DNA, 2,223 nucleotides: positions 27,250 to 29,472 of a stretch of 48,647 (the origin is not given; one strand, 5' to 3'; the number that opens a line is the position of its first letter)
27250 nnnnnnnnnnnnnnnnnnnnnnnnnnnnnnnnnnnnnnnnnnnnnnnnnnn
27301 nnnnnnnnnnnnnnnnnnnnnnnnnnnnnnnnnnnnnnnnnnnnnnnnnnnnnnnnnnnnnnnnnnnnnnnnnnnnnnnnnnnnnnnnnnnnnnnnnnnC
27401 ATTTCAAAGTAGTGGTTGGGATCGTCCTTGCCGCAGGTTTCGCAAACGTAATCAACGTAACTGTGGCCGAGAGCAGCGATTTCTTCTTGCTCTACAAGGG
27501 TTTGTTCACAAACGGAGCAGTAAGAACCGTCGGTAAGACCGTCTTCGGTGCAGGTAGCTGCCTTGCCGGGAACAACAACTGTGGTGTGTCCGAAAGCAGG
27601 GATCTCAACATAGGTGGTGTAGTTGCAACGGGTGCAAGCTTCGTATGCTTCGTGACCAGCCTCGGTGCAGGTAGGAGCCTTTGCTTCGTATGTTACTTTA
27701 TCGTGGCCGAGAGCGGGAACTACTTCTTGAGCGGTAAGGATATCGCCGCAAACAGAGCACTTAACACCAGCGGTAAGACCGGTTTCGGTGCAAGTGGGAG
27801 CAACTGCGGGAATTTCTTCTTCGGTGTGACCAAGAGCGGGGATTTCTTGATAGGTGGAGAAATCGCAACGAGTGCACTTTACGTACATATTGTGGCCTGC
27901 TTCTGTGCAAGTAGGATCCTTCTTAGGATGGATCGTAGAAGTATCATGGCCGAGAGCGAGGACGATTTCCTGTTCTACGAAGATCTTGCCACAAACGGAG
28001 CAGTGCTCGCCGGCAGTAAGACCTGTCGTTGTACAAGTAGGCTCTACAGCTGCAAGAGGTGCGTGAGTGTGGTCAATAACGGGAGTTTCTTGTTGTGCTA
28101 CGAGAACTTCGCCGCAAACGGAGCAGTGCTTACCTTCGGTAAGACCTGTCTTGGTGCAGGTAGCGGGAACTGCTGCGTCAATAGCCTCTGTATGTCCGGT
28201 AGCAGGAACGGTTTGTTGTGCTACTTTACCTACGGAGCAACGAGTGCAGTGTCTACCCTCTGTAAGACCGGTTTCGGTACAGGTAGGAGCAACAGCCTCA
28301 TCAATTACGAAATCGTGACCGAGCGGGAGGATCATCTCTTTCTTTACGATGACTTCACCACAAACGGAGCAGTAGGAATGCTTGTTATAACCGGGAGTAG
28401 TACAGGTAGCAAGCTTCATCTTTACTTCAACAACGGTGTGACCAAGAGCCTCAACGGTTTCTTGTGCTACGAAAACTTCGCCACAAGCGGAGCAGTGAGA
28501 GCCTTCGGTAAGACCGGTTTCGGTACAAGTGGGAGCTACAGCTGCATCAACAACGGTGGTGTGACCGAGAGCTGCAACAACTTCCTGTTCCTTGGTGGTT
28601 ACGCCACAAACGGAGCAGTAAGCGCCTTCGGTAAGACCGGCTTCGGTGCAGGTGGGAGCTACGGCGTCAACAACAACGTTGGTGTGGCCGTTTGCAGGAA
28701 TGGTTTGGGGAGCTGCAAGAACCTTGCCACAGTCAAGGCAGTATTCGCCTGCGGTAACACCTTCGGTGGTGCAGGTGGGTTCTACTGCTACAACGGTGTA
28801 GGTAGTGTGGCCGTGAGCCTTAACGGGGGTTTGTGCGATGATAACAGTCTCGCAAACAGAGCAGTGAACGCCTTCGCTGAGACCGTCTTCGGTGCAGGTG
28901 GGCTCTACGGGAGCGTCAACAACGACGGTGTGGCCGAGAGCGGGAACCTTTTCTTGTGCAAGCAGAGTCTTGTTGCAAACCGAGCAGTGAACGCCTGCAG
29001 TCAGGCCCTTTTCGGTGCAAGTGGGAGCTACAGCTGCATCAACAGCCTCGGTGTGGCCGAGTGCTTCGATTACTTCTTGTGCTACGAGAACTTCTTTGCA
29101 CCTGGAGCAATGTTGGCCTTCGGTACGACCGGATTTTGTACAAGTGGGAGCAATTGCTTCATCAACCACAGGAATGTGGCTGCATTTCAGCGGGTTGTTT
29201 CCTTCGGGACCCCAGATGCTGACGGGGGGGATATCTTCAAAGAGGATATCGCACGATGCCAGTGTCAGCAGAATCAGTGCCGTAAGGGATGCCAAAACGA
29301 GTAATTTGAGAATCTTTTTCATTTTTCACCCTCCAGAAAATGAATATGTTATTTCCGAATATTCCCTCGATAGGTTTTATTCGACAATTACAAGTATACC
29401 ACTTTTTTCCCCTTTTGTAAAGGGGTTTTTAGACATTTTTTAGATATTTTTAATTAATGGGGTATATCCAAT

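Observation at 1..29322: Five neighbouring genes encode exported proteins built from an unassigned His/Cys repeat module family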

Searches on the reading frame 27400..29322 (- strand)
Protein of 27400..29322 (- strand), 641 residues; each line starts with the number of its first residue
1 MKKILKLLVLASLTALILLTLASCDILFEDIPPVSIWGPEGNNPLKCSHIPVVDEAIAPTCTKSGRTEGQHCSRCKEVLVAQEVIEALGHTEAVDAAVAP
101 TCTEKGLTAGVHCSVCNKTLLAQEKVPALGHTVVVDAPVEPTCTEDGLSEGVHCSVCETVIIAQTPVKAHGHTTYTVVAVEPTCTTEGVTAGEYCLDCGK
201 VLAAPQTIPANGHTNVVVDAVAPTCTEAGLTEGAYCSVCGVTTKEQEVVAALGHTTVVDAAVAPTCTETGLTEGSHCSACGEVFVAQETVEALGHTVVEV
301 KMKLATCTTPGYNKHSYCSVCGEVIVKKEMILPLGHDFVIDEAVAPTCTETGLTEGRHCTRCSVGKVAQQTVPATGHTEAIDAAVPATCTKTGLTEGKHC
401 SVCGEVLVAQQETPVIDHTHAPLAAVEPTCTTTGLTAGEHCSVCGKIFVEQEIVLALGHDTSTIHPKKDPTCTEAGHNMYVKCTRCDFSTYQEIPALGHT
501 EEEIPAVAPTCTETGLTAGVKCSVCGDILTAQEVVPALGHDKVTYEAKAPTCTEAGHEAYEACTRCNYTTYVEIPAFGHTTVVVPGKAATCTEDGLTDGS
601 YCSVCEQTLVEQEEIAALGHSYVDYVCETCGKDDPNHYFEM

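Call 14: search_solved_structures(query=window:27400-29322:-, max_evalue=1, show_alignments=2)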
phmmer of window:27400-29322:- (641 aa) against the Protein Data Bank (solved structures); distinct sequences matched with E-value up to 1: 0.

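Call 20: find_homologous_proteins(query=window:27400-29322:-, max_evalue=0.001)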
Query window:27400-29322:- (641 aa): 7915 proteins with E <= 0.001 among 8000 candidates; the best 120 are listed.
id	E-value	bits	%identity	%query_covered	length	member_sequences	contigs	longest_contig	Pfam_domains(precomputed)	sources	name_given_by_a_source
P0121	0.0e+0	1402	98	100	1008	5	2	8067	-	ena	-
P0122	3.0e-253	860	45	93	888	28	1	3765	PF16250.11,PF06750.19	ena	-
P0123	8.4e-246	836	63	99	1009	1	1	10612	-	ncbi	-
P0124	2.5e-228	778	40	100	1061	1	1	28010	PF24973.2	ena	-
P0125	5.8e-225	767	55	99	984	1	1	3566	-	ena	-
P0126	8.2e-220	750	46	86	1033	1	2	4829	PF16250.11,PF06677.19,PF24973.2,PF26486.1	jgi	-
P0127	1.5e-219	749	45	83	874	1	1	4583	PF16250.11,PF06750.19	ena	-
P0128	4.0e-217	741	62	58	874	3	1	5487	PF26486.1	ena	-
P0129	5.2e-216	737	44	92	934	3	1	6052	PF16250.11,PF11571.14,PF03232.20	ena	-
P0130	4.1e-199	681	45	83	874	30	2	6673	PF16250.11,PF06750.19,PF03232.20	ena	-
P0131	1.6e-188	646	48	70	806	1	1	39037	PF11571.14,PF06750.19,PF03232.20,PF00050.27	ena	-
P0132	1.7e-188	646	44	84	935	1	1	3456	-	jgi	-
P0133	4.4e-188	645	53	71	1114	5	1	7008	PF06677.19,PF00963.25,PF26486.1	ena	-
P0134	2.5e-185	636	44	89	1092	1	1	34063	-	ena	-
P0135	9.2e-178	611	39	92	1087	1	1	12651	PF16250.11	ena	-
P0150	1.3e-164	567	43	88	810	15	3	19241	PF16250.11,PF06750.19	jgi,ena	-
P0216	2.4e-138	481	37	89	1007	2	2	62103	-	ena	-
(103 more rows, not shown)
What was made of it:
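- On Periscope proteins: The 98%-identical relative P0121 is 1008 aa against 1007 aa, essentially the same length (call 20).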

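Call 40: predict_structure(alignment_id=A2)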
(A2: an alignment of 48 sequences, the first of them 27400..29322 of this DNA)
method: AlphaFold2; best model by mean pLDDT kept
length: 641 residues; sequences in the alignment: 48
mean_pLDDT: 75.8   pTM: 0.26
mean pLDDT of the five models: 75.8, 72.9, 71.4, 71.3, 67.6
residues with pLDDT >= 90: 8; 70-90: 520; 50-70: 77; < 50: 36
segments of 3 or more residues with pLDDT < 50: 23-47, 639-641
pLDDT, mean of each block of 10 residues (from residue 1): 76 83 47 35 46 86 87 84 85 86 85 85 84 80 81 82 81 76 75 75 76 77 77 78 77 75 74 78 77 68 51 66 65 55 71 67 60 72 79 82 79 77 77 79 78 71 72 78 74 79 84 83 80 83 85 84 82 82 86 86 83 85 77 64 36
secondary structure, 60 per line:
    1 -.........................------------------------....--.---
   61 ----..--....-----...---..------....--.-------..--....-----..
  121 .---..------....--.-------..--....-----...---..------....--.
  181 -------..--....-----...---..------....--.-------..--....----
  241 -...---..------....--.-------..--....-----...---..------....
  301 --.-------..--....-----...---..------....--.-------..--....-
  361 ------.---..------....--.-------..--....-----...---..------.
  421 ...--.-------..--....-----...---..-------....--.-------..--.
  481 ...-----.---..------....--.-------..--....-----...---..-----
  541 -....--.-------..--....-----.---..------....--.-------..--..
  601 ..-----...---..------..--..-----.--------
elements in order: H2-26 E51-54 E69-72 E78-80 E92-95 E110-113 E119-121 E133-136 E151-154 E160-162 E174-177 E192-195 E201-203 E215-218 E233-236 E242-244 E256-259 E274-277 E283-285 E297-300 E315-318 E324-326 E338-341 E356-359 E379-382 E397-400 E406-408 E420-423 E438-441 E447-449 E462-465 E480-483 E501-504 E519-522 E528-530 E542-545 E560-563 E581-584 E599-602 E608-610
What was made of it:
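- The DSSP pattern EE--EEEE between C1 and C2 of long modules (call 40) could be read as a hairpin. The strand ending at C2 is already paired on both sides, by the knuckle hairpin and by strand a (call 40; inference).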

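Call 43: fold_search(model_id=the predicted structure, library=pdb)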
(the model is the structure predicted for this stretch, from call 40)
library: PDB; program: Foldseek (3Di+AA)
matches with E <= 10: 982; with E <= 0.001: 54
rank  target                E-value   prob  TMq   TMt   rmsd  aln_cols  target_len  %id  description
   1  9e2g_2B               3.9e-07  0.87  0.05  0.06  67.0       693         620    9  Cryo-EM structure of 48 nm repeat of microtubule doublet from T. brucei flagellum (released 2025-03-12)
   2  9e2g_2C               5.8e-07  0.85  0.06  0.06  68.6       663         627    8  Cryo-EM structure of 48 nm repeat of microtubule doublet from T. brucei flagellum (released 2025-03-12)
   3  9cpc_1S               1.4e-06  0.80  0.05  0.06  66.4       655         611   10  Atomic model of porcine brain ventricles cilia doublet microtubule (48-nm periodicity) (released 2024-10-23)
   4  7adp_A                2.1e-06  0.75  0.05  0.05  67.0       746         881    8  Cryo-EM structure of human ER membrane protein complex in GDN detergent (released 2020-12-02)
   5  8wa2_D                4.7e-06  0.84  0.08  0.04  71.2       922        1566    8  cryo-EM structure of native mastigonemes isolated from Chlamydomonas reinhardtii at 3.0 angstrom resolution (released 2024-04-10)
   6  8hmc_A                5.3e-06  0.54  0.05  0.04  68.0       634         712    7  base module state 1 of Tetrahymena IFT-A (released 2023-06-14)
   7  9b4h_A                5.6e-06  0.80  0.07  0.03  90.6       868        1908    8  Chlamydomonas reinhardtii mastigoneme filament (released 2024-04-10)
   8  8j0n_A                5.6e-06  0.60  0.05  0.05  68.7       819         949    7  cryo-EM structure of human EMC (released 2024-04-03)
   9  8wa2_C                8.3e-06  0.72  0.07  0.03  91.2       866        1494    9  cryo-EM structure of native mastigonemes isolated from Chlamydomonas reinhardtii at 3.0 angstrom resolution (released 2024-04-10)
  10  7ung_e                8.3e-06  0.54  0.05  0.05  67.3       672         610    8  48-nm repeat of the human respiratory doublet microtubule (released 2022-10-05)
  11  8wa2_A                2.9e-05  0.41  0.06  0.03  92.3       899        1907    9  cryo-EM structure of native mastigonemes isolated from Chlamydomonas reinhardtii at 3.0 angstrom resolution (released 2024-04-10)
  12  1k32_A                3.2e-05  0.54  0.05  0.04  64.7       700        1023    8  Crystal structure of the tricorn protease (released 2001-12-05)
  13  9e78_0L               5.0e-05  0.35  0.05  0.05  68.0       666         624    9  48-nm repeat of the Leishmania tarentolae doublet microtubule (released 2025-03-12)
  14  3ium                  5.9e-05  0.63  0.05  0.05  53.6       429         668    9  apPEP_WTX opened state (released 2010-05-05)
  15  9qpq_D                6.8e-05  0.23  0.04  0.04  66.0       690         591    8  The structure of the COPI leaf bound to GOLPH3 (released 2025-10-22)
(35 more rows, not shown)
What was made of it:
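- Tried and rejected: All listed hits have TM 0.04-0.09 and rmsd 47-96 A, so I rejected them as non-specific alignment of long all-beta repeats (call 43).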

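Call 56: find_encoding_contigs(protein=P0121, flank=6000, max_places=3)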
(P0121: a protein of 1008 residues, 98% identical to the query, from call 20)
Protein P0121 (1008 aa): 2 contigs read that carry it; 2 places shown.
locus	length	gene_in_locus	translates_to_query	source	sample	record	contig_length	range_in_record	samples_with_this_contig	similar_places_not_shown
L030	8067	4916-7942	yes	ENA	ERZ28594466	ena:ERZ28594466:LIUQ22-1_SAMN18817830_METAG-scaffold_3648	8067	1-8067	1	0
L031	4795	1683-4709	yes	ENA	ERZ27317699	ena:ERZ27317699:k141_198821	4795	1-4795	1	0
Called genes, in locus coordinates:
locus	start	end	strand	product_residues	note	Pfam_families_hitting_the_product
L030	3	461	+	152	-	?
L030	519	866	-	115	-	PF05987:DUF898 (faint), PF20403:DUF6693 (faint)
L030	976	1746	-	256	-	PF01663:Phosphodiest, PF00884:Sulfatase (faint), PF01676:Metalloenzyme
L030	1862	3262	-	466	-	PF01554:MatE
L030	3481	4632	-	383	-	PF01979:Amidohydro_1, PF07969:Amidohydro_3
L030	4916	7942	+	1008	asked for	-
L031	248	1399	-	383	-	PF01979:Amidohydro_1, PF07969:Amidohydro_3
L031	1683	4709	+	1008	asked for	-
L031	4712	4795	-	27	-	?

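Call 60: search_protein_families(library=pfam, alignment_id=A2, max_evalue=0.00001)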
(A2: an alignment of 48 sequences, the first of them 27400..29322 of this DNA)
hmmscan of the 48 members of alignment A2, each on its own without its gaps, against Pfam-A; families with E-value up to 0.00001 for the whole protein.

A. member 1, window:27400-29322:- (641 aa): 0 families

B. families by the number of members that match (of 48 scanned): 23 families
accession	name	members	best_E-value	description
PF16250.10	DUF4907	13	1.2e-14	Domain of unknown function (DUF4907)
PF06750.18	A24_N_bact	9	3.8e-25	Bacterial Peptidase A24 N-terminal domain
PF24973.1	EGF_LMN_ATRN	5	2.6e-12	Laminin/attractin EGF domain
PF13306.12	LRR_5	3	1.3e-49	BspA type Leucine rich repeat region (6 copies)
PF02368.24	Big_2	3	1.2e-16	Bacterial Ig-like domain (group 2)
PF09479.16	Flg_new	2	7.4e-24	Listeria-Bacteroides repeat domain (List_Bact_rpt)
PF03232.19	COQ7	2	5e-08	Ubiquinone biosynthesis protein COQ7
PF10367.15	zf-Vps39_C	2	2.1e-06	Vacuolar sorting protein 39 C-terminal zinc finger domain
PF22058.2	X25_BaPul_like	1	3.9e-20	Pullulanase X25 domain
PF00188.32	CAP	1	2.7e-18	Cysteine-rich secretory protein family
PF23392.1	DUF7101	1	1.1e-14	Domain of unknown function (DUF7101)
PF06677.18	Auto_anti-p27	1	2.9e-12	Sjogren's syndrome/scleroderma autoantigen 1 (Autoantigen p27)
PF22580.2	KYNU_C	1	1.2e-10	Kynureninase C-terminal domain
PF21852.1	DUF6911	1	1.4e-10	Family of unknown function (DUF6911)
PF00050.26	Kazal_1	1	1.4e-10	Kazal-type serine protease inhibitor domain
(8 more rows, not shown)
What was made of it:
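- Some homologues give EGF or Kazal Pfam fragments (call 60).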

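Call 61: search_protein_families(library=pfam, proteins=[P0122, P0127, P0130, P0150], max_evalue=0.0001)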
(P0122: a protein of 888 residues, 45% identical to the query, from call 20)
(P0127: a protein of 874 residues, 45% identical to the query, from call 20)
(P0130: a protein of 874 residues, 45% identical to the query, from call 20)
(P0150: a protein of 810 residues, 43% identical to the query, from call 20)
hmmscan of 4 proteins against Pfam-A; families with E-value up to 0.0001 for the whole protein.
P0122 (888 aa): 2 families
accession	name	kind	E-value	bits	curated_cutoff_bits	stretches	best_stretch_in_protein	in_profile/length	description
PF16250.10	DUF4907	-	4.5e-11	42.8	25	0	604-618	17-31/67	Domain of unknown function (DUF4907)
PF06750.18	A24_N_bact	-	1.6e-10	41.3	23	0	677-699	25-47/84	Bacterial Peptidase A24 N-terminal domain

P0127 (874 aa): 2 families
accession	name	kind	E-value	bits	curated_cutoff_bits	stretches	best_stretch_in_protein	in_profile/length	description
PF06750.18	A24_N_bact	-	6.7e-12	45.8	23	0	329-354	25-50/84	Bacterial Peptidase A24 N-terminal domain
PF16250.10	DUF4907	-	1.7e-08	34.5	25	0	467-481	17-31/67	Domain of unknown function (DUF4907)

P0130 (874 aa): 3 families
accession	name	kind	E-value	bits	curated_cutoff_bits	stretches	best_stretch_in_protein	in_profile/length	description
PF06750.18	A24_N_bact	-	9.5e-10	38.9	23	0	204-226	25-47/84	Bacterial Peptidase A24 N-terminal domain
PF16250.10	DUF4907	-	6.9e-08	32.5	25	0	297-312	17-32/67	Domain of unknown function (DUF4907)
PF03232.19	COQ7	-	6.5e-07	29.6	23.5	0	567-601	30-64/169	Ubiquinone biosynthesis protein COQ7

P0150 (810 aa): 2 families
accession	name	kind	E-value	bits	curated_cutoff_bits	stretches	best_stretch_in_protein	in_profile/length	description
PF16250.10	DUF4907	-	3.2e-12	46.5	25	0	444-458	17-31/67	Domain of unknown function (DUF4907)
PF06750.18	A24_N_bact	-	6.8e-07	29.7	23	0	599-621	25-47/84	Bacterial Peptidase A24 N-terminal domain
